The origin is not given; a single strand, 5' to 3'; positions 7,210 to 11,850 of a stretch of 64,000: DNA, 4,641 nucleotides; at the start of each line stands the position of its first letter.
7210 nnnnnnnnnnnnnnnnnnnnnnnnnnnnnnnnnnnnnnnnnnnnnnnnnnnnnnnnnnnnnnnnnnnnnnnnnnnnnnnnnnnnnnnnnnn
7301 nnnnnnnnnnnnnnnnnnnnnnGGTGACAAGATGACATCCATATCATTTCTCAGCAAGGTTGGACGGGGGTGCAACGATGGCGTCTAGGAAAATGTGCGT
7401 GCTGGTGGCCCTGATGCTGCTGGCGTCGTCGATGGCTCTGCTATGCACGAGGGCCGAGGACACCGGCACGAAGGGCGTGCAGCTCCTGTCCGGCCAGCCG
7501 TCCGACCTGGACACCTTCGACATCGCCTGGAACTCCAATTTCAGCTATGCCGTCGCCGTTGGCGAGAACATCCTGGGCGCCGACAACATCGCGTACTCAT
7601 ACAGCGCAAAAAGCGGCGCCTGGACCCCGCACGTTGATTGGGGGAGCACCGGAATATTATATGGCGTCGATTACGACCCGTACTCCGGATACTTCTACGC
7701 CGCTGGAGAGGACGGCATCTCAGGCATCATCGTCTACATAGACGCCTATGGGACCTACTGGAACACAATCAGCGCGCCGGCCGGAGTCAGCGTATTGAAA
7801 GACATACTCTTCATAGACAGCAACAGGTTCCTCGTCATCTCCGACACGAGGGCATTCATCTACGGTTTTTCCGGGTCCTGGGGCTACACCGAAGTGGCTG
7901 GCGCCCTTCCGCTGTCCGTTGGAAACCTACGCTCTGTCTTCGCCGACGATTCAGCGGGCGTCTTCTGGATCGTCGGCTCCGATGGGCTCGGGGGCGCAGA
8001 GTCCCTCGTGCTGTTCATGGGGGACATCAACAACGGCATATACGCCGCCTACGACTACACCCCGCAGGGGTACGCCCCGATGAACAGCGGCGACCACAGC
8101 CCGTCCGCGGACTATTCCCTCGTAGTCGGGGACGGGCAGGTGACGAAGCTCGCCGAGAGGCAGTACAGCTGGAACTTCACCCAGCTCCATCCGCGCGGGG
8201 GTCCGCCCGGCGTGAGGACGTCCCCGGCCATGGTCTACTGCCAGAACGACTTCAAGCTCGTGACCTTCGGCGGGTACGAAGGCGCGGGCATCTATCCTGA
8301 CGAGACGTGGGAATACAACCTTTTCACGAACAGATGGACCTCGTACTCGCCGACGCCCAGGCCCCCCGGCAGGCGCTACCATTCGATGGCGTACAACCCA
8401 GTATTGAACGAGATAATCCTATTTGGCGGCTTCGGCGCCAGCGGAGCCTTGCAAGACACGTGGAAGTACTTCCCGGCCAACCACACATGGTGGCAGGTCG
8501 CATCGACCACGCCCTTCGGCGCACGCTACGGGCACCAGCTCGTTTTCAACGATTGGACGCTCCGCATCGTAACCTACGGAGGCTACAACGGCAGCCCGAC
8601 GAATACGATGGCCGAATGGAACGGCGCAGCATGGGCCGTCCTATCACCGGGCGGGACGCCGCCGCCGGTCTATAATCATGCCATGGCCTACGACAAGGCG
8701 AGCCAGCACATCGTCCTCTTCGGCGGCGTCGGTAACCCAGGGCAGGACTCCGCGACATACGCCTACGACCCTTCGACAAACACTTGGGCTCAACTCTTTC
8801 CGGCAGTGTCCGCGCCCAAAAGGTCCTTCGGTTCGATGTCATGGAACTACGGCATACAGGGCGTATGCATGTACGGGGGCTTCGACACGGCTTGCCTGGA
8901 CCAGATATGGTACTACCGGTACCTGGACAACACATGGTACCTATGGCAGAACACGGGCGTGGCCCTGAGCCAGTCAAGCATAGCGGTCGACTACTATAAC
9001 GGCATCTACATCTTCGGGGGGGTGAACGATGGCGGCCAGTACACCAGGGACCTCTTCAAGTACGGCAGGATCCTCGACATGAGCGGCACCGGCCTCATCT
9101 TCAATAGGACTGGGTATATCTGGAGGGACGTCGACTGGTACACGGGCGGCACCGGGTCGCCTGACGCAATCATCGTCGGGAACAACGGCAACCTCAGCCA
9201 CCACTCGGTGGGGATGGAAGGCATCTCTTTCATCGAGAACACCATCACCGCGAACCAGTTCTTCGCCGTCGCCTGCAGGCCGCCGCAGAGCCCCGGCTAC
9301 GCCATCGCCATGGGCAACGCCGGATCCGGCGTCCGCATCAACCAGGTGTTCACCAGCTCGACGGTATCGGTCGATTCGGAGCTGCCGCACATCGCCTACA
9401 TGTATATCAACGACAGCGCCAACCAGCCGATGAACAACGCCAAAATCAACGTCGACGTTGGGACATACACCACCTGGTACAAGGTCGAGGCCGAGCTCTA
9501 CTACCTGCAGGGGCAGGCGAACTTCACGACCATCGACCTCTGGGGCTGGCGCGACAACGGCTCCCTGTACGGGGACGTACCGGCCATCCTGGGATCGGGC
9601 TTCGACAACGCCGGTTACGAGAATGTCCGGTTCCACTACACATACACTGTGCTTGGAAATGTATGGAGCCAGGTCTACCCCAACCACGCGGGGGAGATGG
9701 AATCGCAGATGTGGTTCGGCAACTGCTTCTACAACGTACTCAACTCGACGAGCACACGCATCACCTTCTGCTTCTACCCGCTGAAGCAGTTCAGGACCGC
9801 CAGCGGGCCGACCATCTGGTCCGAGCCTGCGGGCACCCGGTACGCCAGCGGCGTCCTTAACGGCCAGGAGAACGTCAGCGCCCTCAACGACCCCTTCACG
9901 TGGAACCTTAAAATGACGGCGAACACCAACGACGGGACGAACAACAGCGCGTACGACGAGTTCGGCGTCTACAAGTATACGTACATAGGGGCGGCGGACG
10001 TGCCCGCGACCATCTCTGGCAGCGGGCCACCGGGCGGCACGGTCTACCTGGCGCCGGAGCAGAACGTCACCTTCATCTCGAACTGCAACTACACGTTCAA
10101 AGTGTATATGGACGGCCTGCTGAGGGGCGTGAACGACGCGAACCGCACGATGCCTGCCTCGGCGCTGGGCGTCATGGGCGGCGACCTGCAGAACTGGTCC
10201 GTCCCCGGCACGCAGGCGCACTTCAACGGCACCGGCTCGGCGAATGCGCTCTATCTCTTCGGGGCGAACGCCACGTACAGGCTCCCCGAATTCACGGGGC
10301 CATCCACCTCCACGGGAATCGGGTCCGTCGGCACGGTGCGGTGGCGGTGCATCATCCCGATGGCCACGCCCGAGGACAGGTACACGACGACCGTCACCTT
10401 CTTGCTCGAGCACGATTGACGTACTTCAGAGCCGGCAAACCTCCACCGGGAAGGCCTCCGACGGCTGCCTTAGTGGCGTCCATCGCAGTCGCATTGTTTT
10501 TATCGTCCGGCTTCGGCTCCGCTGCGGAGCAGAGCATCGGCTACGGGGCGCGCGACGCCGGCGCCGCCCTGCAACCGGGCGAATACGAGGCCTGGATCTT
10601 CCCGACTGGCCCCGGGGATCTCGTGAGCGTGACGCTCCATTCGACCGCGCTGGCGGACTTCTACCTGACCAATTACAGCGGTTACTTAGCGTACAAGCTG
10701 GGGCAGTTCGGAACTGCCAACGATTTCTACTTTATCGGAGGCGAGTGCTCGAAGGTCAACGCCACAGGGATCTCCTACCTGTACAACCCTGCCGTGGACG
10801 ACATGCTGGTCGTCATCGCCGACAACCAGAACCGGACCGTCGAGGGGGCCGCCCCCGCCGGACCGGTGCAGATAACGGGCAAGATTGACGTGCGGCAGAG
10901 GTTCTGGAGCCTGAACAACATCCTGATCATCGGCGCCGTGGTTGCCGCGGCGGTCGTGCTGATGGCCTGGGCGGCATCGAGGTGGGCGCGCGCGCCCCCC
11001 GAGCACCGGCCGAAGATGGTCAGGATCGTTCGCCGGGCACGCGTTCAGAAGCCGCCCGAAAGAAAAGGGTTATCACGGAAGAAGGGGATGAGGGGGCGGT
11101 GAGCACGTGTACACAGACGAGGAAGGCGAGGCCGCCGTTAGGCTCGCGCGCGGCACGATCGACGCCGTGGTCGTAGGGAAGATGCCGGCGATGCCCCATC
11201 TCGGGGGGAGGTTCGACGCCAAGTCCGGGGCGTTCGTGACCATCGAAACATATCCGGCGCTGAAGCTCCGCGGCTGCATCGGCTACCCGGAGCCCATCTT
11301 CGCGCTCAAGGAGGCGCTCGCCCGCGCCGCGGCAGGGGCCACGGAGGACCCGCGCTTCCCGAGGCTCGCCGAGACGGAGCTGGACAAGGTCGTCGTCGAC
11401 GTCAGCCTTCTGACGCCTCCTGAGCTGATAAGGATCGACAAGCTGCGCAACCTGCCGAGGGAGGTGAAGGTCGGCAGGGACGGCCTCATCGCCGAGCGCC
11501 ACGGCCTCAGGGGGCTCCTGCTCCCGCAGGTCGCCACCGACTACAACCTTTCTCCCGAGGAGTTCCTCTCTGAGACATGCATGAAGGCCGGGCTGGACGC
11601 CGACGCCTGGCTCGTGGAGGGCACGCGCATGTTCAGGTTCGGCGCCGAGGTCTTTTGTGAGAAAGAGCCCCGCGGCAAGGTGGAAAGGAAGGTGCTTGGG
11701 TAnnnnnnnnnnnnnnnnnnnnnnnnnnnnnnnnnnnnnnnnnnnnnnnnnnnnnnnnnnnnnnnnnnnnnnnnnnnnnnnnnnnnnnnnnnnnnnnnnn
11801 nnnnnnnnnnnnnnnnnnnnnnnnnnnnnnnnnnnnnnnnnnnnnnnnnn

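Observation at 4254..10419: Tandem ~1,030-aa Kelch-propeller glycoproteins with a 140-nt gene-conversion tract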

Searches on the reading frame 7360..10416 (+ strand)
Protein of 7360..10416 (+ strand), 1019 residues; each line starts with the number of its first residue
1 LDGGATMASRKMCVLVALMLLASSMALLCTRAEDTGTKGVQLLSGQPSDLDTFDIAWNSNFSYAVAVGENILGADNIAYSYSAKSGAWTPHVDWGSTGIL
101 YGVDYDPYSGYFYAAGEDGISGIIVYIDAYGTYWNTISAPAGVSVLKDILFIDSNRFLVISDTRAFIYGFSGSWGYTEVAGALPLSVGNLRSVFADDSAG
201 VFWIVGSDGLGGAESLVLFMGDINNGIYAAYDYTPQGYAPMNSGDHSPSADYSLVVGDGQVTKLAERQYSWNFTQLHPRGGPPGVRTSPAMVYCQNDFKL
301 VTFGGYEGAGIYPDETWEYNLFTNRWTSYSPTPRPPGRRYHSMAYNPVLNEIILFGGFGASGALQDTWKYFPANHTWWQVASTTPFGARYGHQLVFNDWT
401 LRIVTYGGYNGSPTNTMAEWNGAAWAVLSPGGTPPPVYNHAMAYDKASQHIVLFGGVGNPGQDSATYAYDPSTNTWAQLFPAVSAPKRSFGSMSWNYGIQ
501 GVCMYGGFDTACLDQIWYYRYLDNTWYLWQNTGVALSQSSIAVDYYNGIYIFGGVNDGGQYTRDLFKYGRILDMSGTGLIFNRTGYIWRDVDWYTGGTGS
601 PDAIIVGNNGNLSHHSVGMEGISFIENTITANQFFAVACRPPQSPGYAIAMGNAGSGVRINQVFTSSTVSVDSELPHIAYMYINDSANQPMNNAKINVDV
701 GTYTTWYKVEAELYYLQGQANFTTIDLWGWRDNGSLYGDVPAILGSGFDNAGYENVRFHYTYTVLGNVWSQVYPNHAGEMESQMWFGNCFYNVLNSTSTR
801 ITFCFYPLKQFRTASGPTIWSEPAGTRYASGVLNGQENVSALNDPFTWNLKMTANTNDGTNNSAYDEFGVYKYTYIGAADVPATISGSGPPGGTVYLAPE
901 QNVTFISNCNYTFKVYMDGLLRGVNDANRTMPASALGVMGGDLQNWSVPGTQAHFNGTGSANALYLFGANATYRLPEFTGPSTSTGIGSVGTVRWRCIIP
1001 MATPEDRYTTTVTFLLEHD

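Call 6: search_protein_families(library=pfam, proteins=[window:7360-10416:+], max_evalue=0.01)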
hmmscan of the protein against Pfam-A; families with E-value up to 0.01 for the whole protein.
window:7360-10416:+ (1019 aa): 7 families
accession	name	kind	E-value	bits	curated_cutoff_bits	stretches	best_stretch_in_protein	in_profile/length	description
PF24681.1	Kelch_KLHDC2_KLHL20_DRC7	-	1.9e-33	116.1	50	2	272-417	37-181/221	KLHDC2/KLHL20/DRC7 Kelch-repeats domain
PF24981.1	Beta-prop_ATRN-LZTR1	-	5.8e-29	101.7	50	2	302-482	3-198/289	Attractin/LZTR1 beta-propeller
PF13418.12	Kelch_4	-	1.6e-20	73.2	21.6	3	337-382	1-46/49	Galactose oxidase, central domain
PF13415.12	Kelch_3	-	3.6e-20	72.1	22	3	303-345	7-47/48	Galactose oxidase, central domain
PF13964.12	Kelch_6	-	3.1e-11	43.3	25.3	1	448-481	11-45/50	Kelch motif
PF01344.31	Kelch_1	-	1.4e-08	34.5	20.1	0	450-478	13-41/46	Kelch motif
PF07646.21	Kelch_2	-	2.5e-06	27.6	21.3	0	449-478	12-43/48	Kelch motif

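Call 41: search_protein_families(library=ncbifam, proteins=[window:7378-10416:+], max_evalue=0.1)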
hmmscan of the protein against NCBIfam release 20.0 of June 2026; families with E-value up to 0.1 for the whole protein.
window:7378-10416:+ (1013 aa): 0 families

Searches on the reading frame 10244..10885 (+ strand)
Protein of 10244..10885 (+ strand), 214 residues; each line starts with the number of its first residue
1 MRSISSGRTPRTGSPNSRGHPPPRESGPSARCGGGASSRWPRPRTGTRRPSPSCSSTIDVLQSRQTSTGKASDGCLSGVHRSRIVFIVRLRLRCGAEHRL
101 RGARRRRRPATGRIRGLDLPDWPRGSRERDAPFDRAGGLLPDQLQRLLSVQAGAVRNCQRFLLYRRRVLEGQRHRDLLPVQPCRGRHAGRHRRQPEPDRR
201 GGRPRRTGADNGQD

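Call 12: search_protein_families(library=pfam, proteins=[window:10244-10885:+], max_evalue=0.001)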
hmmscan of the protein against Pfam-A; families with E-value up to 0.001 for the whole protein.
window:10244-10885:+ (214 aa): 0 families

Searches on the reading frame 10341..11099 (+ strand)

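Call 12: search_protein_families(library=pfam, proteins=[window:10341-11099:+], max_evalue=0.001)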
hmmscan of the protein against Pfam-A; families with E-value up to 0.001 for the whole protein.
window:10341-11099:+ (253 aa): 0 families

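Call 41: search_protein_families(library=ncbifam, proteins=[window:10341-11099:+], max_evalue=0.1)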
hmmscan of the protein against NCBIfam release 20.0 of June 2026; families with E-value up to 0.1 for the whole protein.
window:10341-11099:+ (253 aa): 1 family
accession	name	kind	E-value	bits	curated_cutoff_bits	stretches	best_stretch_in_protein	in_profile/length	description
NF052429.1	LpqS_Mycobact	equivalog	0.087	13.1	35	0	197-225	82-110/126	putative copper homeostasis (lipo)protein LpqS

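Call 42: search_protein_families(library=pfam, proteins=[window:10470-11099:+], max_evalue=10)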
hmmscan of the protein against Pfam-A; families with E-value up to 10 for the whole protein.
window:10470-11099:+ (210 aa): 1 family
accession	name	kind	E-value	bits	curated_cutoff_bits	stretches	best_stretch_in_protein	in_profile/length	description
PF07760.16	DUF1616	-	0.085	12.4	31.6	1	145-195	90-142/307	Protein of unknown function (DUF1616)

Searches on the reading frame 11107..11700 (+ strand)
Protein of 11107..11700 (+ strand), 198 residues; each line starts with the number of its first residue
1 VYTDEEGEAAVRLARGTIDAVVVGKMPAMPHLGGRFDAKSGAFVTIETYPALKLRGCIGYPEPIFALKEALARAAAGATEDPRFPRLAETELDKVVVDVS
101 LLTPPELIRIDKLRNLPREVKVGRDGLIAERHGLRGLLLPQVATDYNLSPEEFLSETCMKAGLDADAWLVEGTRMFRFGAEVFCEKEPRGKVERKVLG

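Call 12: search_protein_families(library=pfam, proteins=[window:11107-11700:+], max_evalue=0.001)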
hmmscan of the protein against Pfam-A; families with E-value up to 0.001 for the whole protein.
window:11107-11700:+ (198 aa): 1 family
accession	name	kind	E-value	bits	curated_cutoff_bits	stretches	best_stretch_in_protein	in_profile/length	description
PF01871.22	AMMECR1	-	8.4e-43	146.2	25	1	11-183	1-168/168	AMMECR1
